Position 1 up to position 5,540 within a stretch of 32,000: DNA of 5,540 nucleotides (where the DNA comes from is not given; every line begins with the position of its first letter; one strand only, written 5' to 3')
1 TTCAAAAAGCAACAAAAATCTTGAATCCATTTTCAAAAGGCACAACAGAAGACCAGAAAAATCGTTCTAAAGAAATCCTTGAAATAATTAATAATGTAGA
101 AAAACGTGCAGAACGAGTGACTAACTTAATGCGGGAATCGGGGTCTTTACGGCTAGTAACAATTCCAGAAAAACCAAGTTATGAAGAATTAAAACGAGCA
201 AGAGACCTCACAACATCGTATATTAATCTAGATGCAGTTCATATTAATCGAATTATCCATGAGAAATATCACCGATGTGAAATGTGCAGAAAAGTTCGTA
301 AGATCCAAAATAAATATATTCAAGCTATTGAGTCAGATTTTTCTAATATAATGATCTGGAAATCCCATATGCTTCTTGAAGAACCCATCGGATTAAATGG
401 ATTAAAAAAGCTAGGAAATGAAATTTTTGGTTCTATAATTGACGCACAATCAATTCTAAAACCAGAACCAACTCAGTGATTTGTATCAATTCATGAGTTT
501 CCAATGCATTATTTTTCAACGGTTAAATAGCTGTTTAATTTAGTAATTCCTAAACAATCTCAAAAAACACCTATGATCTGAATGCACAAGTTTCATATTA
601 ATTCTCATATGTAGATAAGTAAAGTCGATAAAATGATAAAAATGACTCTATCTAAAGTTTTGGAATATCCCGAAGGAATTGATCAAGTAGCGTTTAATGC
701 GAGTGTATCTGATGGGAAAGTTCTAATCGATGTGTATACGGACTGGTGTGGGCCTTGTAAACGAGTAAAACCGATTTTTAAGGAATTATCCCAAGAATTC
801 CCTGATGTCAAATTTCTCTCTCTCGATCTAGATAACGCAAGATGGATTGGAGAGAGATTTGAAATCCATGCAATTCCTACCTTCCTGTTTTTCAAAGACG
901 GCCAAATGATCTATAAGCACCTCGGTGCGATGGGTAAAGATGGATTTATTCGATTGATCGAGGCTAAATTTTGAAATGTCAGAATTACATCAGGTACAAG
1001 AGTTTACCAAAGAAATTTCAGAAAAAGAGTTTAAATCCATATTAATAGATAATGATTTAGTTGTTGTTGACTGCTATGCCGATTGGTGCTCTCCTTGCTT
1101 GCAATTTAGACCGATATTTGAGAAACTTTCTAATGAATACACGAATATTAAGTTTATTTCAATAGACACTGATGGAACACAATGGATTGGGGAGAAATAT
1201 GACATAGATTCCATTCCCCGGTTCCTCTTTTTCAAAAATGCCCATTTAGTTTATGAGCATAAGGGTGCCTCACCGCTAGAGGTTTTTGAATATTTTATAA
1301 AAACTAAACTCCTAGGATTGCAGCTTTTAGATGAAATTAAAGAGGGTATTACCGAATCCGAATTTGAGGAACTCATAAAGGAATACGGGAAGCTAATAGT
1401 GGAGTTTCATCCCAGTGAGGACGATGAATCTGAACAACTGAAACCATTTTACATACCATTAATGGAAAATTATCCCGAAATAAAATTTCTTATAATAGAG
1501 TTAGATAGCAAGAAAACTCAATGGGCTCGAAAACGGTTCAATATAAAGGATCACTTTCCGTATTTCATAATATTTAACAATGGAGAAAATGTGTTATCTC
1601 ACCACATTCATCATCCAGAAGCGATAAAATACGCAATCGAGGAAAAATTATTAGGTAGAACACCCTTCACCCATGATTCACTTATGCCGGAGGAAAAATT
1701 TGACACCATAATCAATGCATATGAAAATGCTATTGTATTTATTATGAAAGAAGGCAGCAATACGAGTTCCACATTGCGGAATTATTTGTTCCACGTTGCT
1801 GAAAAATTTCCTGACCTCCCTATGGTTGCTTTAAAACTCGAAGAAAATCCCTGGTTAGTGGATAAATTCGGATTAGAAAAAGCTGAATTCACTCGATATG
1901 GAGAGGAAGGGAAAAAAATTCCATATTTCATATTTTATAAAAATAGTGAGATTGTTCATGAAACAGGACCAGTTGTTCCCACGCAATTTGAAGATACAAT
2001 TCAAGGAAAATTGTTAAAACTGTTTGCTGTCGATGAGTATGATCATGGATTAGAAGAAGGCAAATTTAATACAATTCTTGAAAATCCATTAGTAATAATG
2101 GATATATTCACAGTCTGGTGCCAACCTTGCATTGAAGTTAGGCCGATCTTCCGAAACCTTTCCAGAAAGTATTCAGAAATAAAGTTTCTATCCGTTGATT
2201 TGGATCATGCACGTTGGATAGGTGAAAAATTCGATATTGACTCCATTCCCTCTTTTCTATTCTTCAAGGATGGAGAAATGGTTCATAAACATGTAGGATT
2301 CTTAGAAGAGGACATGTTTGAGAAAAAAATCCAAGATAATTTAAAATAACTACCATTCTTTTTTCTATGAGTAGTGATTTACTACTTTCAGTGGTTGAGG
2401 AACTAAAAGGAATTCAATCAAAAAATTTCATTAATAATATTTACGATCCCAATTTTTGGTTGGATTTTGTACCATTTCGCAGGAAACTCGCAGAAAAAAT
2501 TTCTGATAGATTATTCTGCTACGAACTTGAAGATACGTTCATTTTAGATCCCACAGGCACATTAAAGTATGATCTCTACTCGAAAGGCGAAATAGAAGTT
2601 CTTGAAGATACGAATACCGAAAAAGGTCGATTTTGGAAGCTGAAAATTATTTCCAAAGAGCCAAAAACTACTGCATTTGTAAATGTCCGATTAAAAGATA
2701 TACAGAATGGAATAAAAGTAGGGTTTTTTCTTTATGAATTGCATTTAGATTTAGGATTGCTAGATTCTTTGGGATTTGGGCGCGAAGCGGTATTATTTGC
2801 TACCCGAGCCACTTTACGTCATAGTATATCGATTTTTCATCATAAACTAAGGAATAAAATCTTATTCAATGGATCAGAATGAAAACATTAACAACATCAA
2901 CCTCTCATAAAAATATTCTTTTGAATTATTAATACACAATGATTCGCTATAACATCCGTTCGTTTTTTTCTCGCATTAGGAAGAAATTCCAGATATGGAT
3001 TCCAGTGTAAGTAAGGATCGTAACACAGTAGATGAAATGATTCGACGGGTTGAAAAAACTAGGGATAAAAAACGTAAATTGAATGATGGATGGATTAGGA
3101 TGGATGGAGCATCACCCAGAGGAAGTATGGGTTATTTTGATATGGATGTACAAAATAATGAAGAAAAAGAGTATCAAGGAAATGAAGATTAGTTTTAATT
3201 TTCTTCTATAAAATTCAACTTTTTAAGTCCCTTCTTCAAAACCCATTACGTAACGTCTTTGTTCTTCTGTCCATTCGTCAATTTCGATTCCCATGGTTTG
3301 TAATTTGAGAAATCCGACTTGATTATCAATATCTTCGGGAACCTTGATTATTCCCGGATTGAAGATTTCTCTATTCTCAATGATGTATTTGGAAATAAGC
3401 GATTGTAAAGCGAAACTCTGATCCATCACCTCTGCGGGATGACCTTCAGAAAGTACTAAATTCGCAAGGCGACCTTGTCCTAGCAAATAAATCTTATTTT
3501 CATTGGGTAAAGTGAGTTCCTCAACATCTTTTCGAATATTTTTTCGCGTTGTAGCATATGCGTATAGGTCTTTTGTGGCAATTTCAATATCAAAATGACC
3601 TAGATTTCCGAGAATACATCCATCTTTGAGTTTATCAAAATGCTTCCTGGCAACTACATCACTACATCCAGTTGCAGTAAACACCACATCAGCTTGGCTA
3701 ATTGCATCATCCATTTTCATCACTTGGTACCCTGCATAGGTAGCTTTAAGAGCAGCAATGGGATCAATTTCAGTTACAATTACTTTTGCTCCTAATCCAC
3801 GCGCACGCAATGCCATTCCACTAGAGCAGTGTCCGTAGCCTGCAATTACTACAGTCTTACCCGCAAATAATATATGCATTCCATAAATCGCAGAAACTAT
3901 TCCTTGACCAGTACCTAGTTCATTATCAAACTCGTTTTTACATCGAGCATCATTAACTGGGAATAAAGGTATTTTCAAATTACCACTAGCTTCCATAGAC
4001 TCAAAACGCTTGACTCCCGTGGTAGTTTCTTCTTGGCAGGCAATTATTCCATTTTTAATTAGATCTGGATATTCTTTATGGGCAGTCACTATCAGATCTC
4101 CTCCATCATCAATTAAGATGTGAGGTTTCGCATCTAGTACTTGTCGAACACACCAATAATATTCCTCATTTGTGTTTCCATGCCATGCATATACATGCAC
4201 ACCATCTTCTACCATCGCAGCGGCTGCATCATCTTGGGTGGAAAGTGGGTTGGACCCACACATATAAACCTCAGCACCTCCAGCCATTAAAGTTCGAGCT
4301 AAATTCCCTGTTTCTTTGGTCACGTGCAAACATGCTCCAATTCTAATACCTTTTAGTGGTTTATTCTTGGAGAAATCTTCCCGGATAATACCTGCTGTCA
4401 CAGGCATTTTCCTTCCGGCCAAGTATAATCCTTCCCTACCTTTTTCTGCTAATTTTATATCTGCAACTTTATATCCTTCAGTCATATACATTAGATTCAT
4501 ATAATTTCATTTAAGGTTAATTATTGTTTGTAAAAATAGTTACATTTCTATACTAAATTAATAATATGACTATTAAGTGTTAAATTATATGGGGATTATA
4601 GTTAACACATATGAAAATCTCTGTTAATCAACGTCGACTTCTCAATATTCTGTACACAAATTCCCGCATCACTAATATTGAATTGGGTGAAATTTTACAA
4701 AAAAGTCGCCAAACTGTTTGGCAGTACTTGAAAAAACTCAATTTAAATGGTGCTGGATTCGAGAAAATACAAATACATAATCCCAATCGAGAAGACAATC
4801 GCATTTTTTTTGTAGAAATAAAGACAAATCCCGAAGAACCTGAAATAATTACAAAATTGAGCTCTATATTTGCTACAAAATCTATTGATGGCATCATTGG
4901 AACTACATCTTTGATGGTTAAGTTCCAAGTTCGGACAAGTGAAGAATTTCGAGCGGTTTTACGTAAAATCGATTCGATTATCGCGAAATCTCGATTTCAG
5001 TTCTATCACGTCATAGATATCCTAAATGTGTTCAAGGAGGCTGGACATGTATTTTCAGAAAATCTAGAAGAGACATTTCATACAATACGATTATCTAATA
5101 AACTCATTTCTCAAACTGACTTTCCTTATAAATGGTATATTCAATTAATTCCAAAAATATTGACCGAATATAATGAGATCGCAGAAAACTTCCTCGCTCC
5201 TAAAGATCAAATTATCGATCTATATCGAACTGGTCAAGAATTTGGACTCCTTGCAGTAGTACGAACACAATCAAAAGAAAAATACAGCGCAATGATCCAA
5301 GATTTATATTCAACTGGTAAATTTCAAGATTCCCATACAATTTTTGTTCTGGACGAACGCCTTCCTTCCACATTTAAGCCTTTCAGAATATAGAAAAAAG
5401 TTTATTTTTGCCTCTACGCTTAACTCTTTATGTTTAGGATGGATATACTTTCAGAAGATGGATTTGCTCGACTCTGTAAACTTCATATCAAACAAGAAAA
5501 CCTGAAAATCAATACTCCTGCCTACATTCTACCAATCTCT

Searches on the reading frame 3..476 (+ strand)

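Call 16: search_protein_families(library=pfam, proteins=[window:3-476:+], max_evalue=0.001)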
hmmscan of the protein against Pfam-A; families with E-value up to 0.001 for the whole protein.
window:3-476:+ (158 aa): 1 family
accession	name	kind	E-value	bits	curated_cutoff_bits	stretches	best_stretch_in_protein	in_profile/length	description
PF02374.21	ArsA_ATPase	-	4.9e-20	72.4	24.3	1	5-141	160-303/305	Anion-transporting ATPase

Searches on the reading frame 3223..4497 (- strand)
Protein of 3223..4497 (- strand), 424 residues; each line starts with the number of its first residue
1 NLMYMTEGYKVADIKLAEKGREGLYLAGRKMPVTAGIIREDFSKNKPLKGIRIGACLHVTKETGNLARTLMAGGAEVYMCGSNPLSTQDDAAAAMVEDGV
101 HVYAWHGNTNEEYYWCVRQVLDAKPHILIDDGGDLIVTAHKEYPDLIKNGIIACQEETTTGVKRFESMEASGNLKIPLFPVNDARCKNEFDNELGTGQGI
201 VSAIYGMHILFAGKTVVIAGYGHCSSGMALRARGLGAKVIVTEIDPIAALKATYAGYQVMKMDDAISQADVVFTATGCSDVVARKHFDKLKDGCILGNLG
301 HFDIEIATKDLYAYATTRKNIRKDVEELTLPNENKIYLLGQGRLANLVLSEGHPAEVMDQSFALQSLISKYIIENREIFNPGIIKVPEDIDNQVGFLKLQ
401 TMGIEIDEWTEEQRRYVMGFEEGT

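Call 16: search_protein_families(library=pfam, proteins=[window:3223-4497:-], max_evalue=0.001)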
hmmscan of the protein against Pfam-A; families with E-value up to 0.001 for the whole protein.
window:3223-4497:- (424 aa): 5 families
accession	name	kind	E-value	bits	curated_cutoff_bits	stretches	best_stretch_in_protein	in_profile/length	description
PF05221.23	AdoHcyase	-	1.7e-59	201.8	25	2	9-141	2-138/299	S-adenosyl-L-homocysteine hydrolase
PF00670.27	AdoHcyase_NAD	-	6.1e-48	163.4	27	1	206-350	16-160/162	S-adenosyl-L-homocysteine hydrolase, NAD binding domain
PF02826.25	2-Hacid_dh_C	-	2.9e-09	37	25.1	1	209-301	32-128/178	D-isomer specific 2-hydroxyacid dehydrogenase, NAD binding domain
PF07991.19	KARI_N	-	1.7e-06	28.2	20.6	1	212-276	3-68/165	Acetohydroxy acid isomeroreductase, NADPH-binding domain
PF03807.23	F420_oxidored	-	0.00041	21.3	21.6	0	216-280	2-71/94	NADP oxidoreductase coenzyme F420-dependent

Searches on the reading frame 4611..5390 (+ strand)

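Call 16: search_protein_families(library=pfam, proteins=[window:4611-5390:+], max_evalue=0.001)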
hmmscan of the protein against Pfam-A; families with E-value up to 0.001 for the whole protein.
window:4611-5390:+ (260 aa): 5 families
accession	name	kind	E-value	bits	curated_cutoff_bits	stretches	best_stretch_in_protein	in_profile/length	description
PF13412.12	HTH_24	-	2.7e-09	36.9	21.9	1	6-43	4-41/48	Winged helix-turn-helix DNA-binding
PF01037.27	AsnC_trans_reg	-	2.6e-08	34.1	25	0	192-248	15-72/73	Lrp/AsnC ligand binding domain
PF08279.18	HTH_11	-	2.5e-05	24.5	25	1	7-48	2-44/55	HTH domain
PF13404.12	HTH_AsnC-type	-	0.00013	22.1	27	1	8-43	6-41/42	AsnC-type helix-turn-helix domain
PF08280.17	HTH_Mga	-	0.00044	20.6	23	0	2-44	2-44/59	M protein trans-acting positive regulator (MGA) HTH domain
